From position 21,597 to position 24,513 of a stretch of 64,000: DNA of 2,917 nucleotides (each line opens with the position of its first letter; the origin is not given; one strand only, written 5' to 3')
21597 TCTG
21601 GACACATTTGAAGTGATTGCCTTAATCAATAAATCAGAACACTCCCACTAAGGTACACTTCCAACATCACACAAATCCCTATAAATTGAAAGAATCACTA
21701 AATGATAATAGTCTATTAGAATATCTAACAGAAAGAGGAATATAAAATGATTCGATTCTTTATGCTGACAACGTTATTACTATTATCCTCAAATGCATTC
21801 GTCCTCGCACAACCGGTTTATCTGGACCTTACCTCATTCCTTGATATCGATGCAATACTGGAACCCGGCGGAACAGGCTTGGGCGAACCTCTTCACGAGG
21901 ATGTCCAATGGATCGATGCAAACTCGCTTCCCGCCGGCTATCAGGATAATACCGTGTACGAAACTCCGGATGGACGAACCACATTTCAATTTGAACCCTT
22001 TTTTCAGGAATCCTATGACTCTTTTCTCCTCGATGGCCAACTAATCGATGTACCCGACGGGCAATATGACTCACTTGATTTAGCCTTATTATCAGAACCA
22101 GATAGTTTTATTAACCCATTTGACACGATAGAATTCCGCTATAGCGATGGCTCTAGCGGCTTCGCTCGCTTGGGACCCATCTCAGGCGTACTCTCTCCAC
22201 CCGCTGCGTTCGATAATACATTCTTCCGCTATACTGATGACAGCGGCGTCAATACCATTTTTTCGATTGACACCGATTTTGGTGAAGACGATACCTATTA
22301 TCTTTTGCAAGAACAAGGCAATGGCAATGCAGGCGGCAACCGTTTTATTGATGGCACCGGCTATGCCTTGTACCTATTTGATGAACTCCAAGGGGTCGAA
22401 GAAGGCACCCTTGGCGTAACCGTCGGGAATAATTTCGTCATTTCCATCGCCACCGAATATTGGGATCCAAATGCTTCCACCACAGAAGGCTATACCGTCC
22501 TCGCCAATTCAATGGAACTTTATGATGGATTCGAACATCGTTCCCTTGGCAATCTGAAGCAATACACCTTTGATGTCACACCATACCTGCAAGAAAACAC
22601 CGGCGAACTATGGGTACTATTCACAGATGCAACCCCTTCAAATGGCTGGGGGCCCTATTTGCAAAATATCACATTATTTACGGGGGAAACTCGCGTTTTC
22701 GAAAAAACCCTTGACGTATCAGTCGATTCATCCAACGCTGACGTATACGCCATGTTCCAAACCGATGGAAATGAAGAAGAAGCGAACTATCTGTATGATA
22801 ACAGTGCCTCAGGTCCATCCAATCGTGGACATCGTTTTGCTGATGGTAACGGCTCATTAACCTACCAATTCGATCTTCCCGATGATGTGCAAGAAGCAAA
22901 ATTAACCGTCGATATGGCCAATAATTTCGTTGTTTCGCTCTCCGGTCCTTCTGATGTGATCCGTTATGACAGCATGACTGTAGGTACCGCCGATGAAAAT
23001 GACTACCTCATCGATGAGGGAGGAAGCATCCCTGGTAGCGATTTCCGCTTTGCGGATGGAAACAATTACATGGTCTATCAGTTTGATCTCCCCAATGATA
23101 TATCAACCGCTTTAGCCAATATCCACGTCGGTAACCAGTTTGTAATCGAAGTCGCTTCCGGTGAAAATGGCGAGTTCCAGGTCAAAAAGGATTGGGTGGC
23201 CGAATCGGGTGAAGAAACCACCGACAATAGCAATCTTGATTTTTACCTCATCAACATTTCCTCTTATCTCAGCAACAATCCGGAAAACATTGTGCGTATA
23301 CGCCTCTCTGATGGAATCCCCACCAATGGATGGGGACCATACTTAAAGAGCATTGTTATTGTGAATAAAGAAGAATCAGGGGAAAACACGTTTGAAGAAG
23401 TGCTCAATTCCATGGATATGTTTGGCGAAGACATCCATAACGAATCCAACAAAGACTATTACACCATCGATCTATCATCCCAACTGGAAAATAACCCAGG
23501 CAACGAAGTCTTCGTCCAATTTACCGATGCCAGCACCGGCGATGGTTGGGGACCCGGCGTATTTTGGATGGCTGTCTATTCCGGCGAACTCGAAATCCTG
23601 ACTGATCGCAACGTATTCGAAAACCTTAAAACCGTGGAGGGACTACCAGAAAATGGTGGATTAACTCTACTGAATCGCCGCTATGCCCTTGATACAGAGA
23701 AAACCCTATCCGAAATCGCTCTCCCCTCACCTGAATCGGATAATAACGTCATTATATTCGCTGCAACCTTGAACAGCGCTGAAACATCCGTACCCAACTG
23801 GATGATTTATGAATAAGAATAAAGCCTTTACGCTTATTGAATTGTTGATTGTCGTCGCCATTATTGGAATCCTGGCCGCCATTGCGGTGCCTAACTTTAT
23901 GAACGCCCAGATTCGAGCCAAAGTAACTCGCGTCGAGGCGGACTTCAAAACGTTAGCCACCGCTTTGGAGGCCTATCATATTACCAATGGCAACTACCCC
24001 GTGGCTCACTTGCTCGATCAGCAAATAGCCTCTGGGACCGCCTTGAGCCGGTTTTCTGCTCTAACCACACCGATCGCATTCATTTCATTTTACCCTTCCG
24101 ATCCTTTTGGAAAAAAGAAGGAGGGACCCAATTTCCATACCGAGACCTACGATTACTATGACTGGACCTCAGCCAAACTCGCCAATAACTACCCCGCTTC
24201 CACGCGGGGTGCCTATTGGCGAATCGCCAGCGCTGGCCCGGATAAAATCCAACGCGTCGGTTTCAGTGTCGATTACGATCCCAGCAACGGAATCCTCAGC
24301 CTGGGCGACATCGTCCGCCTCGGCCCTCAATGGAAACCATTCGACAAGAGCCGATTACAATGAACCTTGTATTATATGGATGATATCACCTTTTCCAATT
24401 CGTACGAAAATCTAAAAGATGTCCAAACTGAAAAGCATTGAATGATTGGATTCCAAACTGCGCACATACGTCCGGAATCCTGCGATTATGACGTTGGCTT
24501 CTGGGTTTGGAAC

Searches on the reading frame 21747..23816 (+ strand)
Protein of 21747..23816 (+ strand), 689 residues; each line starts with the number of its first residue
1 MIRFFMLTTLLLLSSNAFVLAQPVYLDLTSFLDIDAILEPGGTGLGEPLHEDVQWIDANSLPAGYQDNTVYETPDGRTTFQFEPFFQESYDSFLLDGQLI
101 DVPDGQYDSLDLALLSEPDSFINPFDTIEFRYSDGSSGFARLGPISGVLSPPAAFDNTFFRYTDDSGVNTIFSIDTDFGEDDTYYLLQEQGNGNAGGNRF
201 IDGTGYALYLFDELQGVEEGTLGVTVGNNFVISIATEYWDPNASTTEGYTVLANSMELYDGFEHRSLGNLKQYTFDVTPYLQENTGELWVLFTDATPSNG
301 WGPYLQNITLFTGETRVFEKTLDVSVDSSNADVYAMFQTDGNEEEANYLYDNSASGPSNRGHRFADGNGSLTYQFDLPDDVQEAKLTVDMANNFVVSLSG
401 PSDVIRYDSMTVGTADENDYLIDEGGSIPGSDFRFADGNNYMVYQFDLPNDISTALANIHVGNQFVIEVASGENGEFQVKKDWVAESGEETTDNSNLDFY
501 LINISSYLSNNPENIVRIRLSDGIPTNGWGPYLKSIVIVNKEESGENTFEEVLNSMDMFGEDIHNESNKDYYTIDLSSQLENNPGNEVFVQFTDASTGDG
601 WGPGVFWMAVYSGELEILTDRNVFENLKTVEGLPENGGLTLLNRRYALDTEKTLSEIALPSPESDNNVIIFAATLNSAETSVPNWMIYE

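Call 3: search_protein_families(library=pfam, proteins=[window:21747-23816:+], max_evalue=0.01)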
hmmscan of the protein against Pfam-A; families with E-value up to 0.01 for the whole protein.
window:21747-23816:+ (689 aa): 1 family
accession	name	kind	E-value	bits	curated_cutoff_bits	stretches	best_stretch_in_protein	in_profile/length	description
PF16104.10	FPRL1_inhibitor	-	0.0032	18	27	0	563-589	67-93/105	Formyl peptide receptor-like 1 inhibitory protein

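Call 60: search_protein_families(library=padloc, proteins=[window:21747-23816:+], max_evalue=0.01)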
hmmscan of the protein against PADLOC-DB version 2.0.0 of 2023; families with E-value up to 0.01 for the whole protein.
window:21747-23816:+ (689 aa): 0 families

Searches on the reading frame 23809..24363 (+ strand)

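Call 3: search_protein_families(library=pfam, proteins=[window:23809-24363:+], max_evalue=0.01)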
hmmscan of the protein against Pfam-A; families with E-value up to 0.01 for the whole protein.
window:23809-24363:+ (184 aa): 2 families
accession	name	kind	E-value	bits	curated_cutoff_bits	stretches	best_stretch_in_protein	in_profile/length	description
PF07963.17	N_methyl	-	1.4e-09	37.6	21.2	1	1-27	1-27/27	Prokaryotic N-terminal methylation motif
PF08334.16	T2SSG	-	0.00016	22.2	21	1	29-102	1-72/108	Type II secretion system (T2SS), protein G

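Call 60: search_protein_families(library=padloc, proteins=[window:23809-24363:+], max_evalue=0.01)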
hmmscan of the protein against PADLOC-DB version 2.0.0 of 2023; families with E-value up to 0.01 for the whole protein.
window:23809-24363:+ (184 aa): 0 families
